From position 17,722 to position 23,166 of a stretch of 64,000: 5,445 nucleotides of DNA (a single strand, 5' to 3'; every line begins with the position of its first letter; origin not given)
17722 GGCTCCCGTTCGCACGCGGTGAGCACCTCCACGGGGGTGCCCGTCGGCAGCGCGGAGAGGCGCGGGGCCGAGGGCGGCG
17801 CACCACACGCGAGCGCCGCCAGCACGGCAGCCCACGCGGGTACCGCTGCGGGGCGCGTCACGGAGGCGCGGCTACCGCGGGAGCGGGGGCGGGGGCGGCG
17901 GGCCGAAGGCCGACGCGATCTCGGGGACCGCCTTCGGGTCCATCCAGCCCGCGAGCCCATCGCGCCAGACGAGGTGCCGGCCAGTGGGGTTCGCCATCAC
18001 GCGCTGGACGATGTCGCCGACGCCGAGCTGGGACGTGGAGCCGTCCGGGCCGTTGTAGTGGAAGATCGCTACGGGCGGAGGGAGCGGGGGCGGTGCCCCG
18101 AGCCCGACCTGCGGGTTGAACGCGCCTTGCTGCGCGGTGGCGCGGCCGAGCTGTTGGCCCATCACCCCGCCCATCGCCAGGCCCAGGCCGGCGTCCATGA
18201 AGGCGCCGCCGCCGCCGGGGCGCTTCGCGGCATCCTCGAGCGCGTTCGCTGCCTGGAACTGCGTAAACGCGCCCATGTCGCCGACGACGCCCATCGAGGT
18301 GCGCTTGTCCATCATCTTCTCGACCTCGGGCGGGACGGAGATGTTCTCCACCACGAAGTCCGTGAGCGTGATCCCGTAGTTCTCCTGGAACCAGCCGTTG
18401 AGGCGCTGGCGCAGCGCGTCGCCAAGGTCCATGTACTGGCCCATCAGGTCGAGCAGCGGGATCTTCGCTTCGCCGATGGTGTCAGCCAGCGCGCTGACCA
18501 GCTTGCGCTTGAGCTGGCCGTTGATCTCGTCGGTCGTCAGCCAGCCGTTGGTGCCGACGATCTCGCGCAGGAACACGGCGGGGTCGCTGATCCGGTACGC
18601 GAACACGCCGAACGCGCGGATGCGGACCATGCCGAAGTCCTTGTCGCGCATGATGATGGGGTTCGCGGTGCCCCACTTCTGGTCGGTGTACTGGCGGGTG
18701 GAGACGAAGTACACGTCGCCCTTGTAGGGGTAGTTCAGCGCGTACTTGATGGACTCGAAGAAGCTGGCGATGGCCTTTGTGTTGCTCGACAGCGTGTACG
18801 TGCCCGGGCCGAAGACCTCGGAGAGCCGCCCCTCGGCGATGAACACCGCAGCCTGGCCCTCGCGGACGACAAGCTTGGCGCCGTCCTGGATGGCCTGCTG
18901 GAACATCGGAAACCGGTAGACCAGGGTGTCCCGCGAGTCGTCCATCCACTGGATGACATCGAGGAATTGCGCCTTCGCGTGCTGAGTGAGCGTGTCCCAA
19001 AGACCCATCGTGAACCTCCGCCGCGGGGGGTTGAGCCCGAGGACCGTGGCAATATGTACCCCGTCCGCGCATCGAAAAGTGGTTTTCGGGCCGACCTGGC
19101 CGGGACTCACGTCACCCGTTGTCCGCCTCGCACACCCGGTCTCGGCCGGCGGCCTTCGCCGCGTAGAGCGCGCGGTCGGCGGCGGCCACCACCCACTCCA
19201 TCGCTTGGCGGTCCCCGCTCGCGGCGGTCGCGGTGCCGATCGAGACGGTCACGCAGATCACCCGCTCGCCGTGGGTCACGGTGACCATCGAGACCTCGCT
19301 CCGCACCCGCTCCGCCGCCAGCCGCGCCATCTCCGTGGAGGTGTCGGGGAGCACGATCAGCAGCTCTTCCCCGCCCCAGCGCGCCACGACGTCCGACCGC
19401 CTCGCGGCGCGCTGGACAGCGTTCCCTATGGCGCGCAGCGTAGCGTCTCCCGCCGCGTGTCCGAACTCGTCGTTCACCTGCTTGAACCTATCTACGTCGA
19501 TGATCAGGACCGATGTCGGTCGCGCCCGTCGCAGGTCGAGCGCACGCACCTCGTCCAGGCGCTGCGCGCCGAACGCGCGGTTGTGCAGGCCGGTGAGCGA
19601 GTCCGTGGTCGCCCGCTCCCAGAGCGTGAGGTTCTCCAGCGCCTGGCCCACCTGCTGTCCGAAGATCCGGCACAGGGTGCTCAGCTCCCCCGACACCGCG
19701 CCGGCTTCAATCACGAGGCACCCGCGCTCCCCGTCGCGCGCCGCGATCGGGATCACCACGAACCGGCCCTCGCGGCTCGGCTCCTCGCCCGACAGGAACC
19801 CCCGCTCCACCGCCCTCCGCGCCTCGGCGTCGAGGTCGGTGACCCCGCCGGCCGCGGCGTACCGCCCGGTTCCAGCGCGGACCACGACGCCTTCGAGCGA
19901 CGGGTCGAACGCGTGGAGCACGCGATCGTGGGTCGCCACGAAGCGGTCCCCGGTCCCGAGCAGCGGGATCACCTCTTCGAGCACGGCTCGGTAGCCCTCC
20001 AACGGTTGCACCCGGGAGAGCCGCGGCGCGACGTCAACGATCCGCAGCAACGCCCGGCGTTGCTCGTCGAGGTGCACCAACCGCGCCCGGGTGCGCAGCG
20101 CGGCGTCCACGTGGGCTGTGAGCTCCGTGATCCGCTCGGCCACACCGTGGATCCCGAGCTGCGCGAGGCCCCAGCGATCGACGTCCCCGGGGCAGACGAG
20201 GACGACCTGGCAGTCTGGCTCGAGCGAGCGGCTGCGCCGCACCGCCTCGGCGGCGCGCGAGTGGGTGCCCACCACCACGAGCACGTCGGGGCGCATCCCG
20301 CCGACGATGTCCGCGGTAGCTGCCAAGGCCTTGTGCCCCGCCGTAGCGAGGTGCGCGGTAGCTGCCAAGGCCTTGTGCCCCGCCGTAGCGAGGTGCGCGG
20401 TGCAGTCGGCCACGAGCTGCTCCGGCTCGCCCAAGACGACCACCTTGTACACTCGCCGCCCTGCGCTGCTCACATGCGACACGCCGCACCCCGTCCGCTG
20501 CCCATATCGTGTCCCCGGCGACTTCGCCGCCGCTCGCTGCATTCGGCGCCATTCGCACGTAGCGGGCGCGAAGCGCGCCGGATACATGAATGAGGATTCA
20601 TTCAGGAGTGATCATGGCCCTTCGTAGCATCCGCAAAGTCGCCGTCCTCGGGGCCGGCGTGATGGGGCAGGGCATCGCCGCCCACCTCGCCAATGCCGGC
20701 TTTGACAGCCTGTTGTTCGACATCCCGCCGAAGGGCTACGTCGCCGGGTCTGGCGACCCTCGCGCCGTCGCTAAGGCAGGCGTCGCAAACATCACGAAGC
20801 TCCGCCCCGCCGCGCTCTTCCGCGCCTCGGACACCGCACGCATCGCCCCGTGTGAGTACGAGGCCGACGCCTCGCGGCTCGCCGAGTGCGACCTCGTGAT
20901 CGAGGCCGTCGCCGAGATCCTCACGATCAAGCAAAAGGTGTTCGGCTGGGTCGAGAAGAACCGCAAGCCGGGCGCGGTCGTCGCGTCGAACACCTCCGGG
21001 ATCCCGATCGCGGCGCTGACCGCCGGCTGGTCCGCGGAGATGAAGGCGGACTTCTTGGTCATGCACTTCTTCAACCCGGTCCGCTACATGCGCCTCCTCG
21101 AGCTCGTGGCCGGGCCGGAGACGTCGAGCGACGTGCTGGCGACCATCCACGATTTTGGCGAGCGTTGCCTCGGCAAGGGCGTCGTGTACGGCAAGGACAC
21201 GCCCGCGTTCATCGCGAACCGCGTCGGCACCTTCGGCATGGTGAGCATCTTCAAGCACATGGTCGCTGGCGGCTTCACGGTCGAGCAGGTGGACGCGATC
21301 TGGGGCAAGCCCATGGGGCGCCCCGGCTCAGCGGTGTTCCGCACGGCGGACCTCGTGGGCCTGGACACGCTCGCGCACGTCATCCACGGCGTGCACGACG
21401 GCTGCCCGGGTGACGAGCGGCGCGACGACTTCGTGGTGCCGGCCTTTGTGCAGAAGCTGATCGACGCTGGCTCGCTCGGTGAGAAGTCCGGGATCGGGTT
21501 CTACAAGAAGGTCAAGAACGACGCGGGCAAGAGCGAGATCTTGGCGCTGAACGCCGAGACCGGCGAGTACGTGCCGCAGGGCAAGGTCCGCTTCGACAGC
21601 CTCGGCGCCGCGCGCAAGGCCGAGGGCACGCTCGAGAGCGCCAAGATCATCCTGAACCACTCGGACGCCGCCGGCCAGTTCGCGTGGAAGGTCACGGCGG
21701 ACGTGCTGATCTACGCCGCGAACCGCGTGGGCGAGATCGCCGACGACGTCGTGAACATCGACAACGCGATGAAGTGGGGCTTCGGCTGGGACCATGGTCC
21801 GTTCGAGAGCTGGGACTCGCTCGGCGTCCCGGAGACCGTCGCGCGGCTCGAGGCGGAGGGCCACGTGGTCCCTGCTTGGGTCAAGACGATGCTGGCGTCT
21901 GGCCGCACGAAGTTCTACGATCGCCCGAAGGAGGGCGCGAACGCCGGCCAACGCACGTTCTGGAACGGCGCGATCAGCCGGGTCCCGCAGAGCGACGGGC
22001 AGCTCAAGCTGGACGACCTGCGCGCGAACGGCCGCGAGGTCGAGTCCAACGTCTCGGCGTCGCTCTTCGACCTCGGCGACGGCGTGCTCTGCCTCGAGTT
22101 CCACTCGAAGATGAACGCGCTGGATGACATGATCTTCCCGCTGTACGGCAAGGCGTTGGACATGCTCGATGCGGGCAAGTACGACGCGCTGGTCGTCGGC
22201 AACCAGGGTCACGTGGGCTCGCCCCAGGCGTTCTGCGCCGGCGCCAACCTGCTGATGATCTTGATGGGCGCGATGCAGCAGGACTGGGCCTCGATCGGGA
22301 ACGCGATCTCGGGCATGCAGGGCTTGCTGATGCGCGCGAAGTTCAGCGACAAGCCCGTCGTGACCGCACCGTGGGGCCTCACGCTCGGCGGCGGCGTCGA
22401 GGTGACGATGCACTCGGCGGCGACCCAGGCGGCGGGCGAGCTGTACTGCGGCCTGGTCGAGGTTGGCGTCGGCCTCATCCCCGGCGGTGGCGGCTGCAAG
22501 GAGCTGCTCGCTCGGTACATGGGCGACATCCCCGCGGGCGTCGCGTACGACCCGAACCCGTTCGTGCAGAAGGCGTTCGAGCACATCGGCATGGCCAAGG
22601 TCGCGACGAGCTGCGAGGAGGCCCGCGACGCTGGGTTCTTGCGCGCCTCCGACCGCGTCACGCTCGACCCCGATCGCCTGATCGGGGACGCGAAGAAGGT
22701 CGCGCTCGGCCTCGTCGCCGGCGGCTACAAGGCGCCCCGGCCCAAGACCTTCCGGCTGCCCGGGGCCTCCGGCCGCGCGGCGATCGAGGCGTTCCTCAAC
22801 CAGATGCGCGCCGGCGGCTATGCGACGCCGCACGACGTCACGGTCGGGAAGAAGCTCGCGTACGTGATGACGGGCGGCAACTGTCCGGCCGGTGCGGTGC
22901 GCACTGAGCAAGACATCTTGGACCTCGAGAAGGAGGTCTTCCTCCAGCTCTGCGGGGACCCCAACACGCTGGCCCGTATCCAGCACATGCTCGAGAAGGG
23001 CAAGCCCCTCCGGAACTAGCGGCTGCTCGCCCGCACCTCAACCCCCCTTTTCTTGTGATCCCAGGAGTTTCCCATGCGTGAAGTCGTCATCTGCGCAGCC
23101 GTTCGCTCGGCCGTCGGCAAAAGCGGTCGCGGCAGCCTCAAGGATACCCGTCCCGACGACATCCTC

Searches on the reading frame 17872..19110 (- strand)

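Call 78: search_protein_families(library=pfam, proteins=[window:17872-19110:-], max_evalue=0.00001)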
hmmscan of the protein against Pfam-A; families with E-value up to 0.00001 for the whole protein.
window:17872-19110:- (412 aa): 2 families
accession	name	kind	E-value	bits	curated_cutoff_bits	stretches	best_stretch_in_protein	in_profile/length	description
PF13421.11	Band_7_1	-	5.7e-80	268.3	24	1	64-275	1-211/211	SPFH domain-Band 7 family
PF01145.31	Band_7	-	2.8e-14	54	23.6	1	81-272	2-160/176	SPFH domain / Band 7 family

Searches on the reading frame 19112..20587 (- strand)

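Call 78: search_protein_families(library=pfam, proteins=[window:19112-20587:-], max_evalue=0.00001)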
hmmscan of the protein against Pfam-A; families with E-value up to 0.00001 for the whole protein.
window:19112-20587:- (491 aa): 2 families
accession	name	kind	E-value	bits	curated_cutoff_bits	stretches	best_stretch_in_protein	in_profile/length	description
PF00990.26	GGDEF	-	1.2e-43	149.2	23.8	1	326-484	1-161/161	Diguanylate cyclase, GGDEF domain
PF11849.14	DUF3369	-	1.5e-11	45.3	27.2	1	162-324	3-166/168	Domain of unknown function (DUF3369)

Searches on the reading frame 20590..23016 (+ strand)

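Call 8: search_protein_families(library=pfam, proteins=[window:20590-23016:+], max_evalue=0.01)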
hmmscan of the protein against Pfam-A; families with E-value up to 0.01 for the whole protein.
window:20590-23016:+ (809 aa): 7 families
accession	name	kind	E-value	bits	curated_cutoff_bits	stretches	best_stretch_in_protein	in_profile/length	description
PF02737.24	3HCDH_N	-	2.4e-42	145.3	22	1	16-203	1-179/180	3-hydroxyacyl-CoA dehydrogenase, NAD binding domain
PF00725.27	3HCDH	-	3.9e-18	66.2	22.1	1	207-306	2-96/97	3-hydroxyacyl-CoA dehydrogenase, C-terminal domain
PF00378.25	ECH_1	-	3.4e-08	33.6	27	1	499-645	6-145/251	Enoyl-CoA hydratase/isomerase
PF16113.10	ECH_2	-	4.8e-08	33.3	27.2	1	499-646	3-145/335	Enoyl-CoA hydratase/isomerase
PF03446.21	NAD_binding_2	-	0.0023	18.4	21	1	16-45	1-30/161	NAD binding domain of 6-phosphogluconate dehydrogenase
PF01488.26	Shikimate_DH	-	0.0054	17.2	24.3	0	15-40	13-38/138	Shikimate / quinate 5-dehydrogenase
PF01266.30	DAO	-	0.0099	15.9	27.9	0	16-44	1-29/353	FAD dependent oxidoreductase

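Call 9: search_protein_families(library=ncbifam, proteins=[window:20590-23016:+], max_evalue=0.01)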
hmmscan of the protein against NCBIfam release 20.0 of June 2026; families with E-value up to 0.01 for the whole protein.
window:20590-23016:+ (809 aa): 46 families (the best 25 are shown)
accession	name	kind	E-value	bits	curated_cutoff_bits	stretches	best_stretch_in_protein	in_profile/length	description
NF052272.1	Staph_FadB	exception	2.2e-160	535.4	999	1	13-809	2-752/752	3-hydroxyacyl-CoA dehydrogenase/crotonase FadB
NF008727.0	PRK11730.1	equivalog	2e-57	195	870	2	12-316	311-601/717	fatty acid oxidation complex subunit alpha FadB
NF006124.0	PRK08268.1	subfamily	4.6e-52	177.6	508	1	10-312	3-292/507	3-hydroxyacyl-CoA dehydrogenase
TIGR02437.1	FadB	equivalog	3e-46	158.1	933.55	2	13-315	312-600/714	fatty acid oxidation complex subunit alpha FadB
TIGR02279.1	PaaC-3OHAcCoADH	equivalog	1.1e-45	156.4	669.4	1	11-309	2-287/503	3-hydroxyacyl-CoA dehydrogenase PaaH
NF004474.0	PRK05808.1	subfamily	1.7e-44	152.2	408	1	13-306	2-281/283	3-hydroxybutyryl-CoA dehydrogenase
TIGR02441.1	fa_ox_alpha_mit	equivalog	2.2e-44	151.7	964.65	2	12-329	333-632/737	fatty acid oxidation complex subunit alpha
NF008363.0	PRK11154.1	equivalog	4.3e-44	150.7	869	2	6-308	301-587/708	fatty acid oxidation complex subunit alpha FadJ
NF005875.0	PRK07819.1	subfamily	5.4e-44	150.7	319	1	13-306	4-285/287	3-hydroxybutyryl-CoA dehydrogenase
NF006722.0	PRK09260.1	equivalog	2e-41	142.1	429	1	14-308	2-282/289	3-hydroxyacyl-CoA dehydrogenase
NF004699.0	PRK06035.1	equivalog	4.9e-41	140.8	500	1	13-300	2-278/294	3-hydroxyacyl-CoA dehydrogenase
NF005715.0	PRK07530.1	equivalog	1e-40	139.9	420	1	13-307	3-283/292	3-hydroxybutyryl-CoA dehydrogenase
TIGR02440.1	FadJ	equivalog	2.1e-35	122.2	968.45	2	5-311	295-585/699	fatty acid oxidation complex subunit alpha FadJ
NF006143.0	PRK08293.1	equivalog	1.8e-34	119.3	312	1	13-306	3-286/291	3-hydroxyacyl-CoA dehydrogenase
NF042925.1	FHMPC_DH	equivalog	2.6e-30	105.8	500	1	16-310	2-283/304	5-formyl-3-hydroxy-2-methylpyridine 4-carboxylate 5-dehydrogenase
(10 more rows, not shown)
